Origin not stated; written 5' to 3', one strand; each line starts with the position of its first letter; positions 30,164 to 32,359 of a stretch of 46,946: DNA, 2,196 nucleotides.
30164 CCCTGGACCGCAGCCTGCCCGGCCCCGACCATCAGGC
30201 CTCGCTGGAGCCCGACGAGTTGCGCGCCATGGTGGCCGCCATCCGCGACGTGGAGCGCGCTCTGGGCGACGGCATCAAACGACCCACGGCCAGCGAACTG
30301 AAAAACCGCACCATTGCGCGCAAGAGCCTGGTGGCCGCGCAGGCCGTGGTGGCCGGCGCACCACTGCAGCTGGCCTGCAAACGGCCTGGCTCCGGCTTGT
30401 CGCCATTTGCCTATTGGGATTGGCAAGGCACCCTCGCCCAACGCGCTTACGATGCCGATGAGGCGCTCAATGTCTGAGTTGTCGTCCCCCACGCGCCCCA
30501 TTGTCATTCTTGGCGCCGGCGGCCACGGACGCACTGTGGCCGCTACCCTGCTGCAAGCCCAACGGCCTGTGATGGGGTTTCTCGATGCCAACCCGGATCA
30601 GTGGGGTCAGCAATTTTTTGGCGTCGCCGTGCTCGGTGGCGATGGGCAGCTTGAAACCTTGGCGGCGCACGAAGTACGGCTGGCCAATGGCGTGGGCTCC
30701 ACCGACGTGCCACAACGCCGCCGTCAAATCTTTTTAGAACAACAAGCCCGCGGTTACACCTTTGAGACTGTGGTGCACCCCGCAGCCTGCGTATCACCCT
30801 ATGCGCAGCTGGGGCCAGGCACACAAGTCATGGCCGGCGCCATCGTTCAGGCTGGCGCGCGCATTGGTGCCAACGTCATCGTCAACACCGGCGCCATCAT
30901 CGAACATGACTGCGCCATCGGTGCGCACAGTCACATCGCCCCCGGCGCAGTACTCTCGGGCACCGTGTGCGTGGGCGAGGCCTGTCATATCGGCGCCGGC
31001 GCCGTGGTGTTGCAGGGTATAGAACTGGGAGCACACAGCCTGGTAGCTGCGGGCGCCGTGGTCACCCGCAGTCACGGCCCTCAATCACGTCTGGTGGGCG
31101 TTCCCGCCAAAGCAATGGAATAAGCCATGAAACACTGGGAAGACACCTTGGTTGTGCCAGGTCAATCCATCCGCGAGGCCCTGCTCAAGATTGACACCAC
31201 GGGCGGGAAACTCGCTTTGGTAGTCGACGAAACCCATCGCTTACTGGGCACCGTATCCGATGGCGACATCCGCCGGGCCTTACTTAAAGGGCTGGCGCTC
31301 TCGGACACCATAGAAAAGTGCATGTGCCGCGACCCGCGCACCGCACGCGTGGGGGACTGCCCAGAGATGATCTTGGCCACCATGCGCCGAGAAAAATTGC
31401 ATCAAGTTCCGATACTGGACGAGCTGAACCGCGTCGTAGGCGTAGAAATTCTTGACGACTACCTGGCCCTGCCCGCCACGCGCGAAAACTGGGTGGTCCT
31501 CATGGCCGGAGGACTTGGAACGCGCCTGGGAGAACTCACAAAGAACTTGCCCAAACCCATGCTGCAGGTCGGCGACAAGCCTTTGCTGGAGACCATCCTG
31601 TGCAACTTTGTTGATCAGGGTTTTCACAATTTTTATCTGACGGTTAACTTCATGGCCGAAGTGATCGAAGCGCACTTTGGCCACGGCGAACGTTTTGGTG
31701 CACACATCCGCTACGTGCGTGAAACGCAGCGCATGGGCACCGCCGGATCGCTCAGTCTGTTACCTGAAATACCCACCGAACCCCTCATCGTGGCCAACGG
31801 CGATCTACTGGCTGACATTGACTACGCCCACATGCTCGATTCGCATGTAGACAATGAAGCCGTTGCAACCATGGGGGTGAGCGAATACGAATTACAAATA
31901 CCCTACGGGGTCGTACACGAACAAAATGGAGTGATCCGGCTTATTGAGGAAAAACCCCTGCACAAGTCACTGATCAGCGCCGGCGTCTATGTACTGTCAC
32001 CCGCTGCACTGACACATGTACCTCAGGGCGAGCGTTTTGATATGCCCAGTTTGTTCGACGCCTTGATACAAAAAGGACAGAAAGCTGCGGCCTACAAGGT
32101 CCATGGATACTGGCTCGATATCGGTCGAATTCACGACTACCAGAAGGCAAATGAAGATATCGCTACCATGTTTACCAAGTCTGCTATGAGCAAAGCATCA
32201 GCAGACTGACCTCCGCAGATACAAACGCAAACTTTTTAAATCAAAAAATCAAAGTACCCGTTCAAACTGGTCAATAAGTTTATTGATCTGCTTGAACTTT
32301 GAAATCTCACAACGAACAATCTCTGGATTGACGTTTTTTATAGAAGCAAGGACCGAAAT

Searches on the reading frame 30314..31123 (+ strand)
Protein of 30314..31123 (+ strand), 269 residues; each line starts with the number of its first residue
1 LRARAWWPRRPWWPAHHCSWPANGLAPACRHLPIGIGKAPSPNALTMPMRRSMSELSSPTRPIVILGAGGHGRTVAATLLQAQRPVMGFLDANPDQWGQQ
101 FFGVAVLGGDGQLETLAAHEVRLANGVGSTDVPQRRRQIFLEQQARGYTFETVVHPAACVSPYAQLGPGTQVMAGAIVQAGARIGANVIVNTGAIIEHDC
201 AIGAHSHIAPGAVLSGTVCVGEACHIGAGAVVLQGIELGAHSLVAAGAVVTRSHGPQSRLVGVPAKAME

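Call 6: search_protein_families(library=pfam, proteins=[window:30314-31123:+], max_evalue=0.01)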
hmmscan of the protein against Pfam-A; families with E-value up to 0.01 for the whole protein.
window:30314-31123:+ (269 aa): 5 families
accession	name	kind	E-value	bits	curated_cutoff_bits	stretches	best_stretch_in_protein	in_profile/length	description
PF00132.30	Hexapep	-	2.5e-18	65.3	27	3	181-216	1-36/36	Bacterial transferase hexapeptide (six repeats)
PF14602.12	Hexapep_2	-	5.4e-09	36.1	27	1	218-252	2-34/34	Hexapeptide repeat of succinyl-transferase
PF17836.7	PglD_N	-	1.1e-08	36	23.4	1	63-132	2-70/78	PglD N-terminal domain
PF25084.1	LbH_EIF2B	-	3.5e-06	27.4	54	1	149-241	13-102/105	EIF2B subunit epsilon LbH domain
PF25087.1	GMPPB_C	-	0.0023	18.1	39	1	186-225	3-41/110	GMPPB C-terminal domain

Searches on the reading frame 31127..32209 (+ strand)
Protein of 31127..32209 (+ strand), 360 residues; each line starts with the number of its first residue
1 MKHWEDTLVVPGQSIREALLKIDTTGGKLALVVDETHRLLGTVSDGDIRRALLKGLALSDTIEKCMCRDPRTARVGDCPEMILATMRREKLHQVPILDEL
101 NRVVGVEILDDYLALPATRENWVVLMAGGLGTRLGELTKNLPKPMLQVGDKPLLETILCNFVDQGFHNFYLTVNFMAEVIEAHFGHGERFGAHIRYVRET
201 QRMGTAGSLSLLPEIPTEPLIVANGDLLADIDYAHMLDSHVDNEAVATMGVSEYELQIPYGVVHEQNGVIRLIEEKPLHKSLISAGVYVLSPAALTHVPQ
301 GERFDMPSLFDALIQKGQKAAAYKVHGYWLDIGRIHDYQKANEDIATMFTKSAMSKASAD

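Call 6: search_protein_families(library=pfam, proteins=[window:31127-32209:+], max_evalue=0.01)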
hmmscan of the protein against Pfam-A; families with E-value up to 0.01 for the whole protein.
window:31127-32209:+ (360 aa): 3 families
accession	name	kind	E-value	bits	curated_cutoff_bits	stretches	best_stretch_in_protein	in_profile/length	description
PF00483.29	NTP_transferase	-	7.6e-35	121.1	21.2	1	124-346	3-243/245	Nucleotidyl transferase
PF00571.33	CBS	-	2e-09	38.1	24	1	9-53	12-56/57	CBS domain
PF12804.13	NTP_transf_3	-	4.1e-08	34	27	1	123-245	1-116/160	MobA-like NTP transferase domain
